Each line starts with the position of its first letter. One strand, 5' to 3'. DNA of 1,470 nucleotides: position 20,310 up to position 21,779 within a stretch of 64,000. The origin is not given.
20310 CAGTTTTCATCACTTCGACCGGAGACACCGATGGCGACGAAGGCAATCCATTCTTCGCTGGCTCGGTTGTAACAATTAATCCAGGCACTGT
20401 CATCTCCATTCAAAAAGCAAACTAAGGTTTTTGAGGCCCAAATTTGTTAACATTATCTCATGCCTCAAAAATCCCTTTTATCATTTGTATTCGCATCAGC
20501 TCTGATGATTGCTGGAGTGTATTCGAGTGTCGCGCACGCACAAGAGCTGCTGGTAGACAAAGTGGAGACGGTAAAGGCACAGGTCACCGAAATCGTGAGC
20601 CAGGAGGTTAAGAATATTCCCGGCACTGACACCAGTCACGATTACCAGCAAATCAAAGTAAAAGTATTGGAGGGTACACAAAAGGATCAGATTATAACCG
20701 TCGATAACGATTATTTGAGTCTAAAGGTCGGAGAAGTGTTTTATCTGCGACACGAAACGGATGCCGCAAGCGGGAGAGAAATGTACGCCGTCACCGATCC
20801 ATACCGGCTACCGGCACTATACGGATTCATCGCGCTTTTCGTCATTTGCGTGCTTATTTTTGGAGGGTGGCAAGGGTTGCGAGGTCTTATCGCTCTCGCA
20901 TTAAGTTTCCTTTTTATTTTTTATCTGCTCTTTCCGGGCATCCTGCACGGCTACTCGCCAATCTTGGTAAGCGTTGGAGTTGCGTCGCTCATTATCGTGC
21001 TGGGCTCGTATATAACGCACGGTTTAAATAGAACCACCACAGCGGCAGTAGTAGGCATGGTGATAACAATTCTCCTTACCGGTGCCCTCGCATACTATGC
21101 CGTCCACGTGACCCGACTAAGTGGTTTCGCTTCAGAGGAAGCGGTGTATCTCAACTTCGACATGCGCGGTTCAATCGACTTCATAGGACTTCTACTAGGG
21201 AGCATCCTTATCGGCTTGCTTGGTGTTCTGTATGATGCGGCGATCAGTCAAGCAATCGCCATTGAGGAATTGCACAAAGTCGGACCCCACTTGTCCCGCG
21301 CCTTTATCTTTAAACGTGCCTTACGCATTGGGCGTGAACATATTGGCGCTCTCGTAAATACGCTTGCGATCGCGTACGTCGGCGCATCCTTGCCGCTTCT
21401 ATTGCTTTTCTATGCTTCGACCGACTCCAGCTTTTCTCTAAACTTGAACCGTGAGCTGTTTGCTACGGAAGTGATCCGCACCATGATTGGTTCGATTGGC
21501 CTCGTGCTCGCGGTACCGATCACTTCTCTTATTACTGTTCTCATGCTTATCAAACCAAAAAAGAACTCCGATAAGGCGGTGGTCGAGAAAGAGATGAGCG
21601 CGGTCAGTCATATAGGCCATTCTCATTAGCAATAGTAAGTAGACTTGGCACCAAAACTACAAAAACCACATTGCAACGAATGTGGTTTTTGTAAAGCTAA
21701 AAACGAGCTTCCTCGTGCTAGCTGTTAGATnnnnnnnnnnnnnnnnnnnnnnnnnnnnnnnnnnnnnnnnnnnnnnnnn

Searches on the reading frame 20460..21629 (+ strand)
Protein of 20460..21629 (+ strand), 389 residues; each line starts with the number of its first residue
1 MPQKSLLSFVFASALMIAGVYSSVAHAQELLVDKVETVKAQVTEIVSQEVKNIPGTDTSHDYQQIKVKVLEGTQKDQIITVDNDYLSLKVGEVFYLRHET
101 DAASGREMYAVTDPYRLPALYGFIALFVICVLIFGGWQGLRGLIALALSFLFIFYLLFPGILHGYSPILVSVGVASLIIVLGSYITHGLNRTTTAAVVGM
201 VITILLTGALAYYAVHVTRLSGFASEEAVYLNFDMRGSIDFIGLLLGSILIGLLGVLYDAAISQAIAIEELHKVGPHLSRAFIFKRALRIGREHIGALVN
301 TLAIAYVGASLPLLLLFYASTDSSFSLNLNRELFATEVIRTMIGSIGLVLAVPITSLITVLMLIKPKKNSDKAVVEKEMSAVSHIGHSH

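Call 16: search_protein_families(library=pfam, proteins=[window:20460-21629:+], max_evalue=0.01)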
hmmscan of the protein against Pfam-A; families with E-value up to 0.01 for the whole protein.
window:20460-21629:+ (389 aa): 2 families
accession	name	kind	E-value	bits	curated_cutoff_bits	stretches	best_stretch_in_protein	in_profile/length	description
PF07907.16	YibE_F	-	4.1e-66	223.4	27.2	1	121-360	2-240/241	YibE/F-like protein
PF05313.17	Pox_P21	-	0.0017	18.4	27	0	146-222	96-169/189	Poxvirus P21 membrane protein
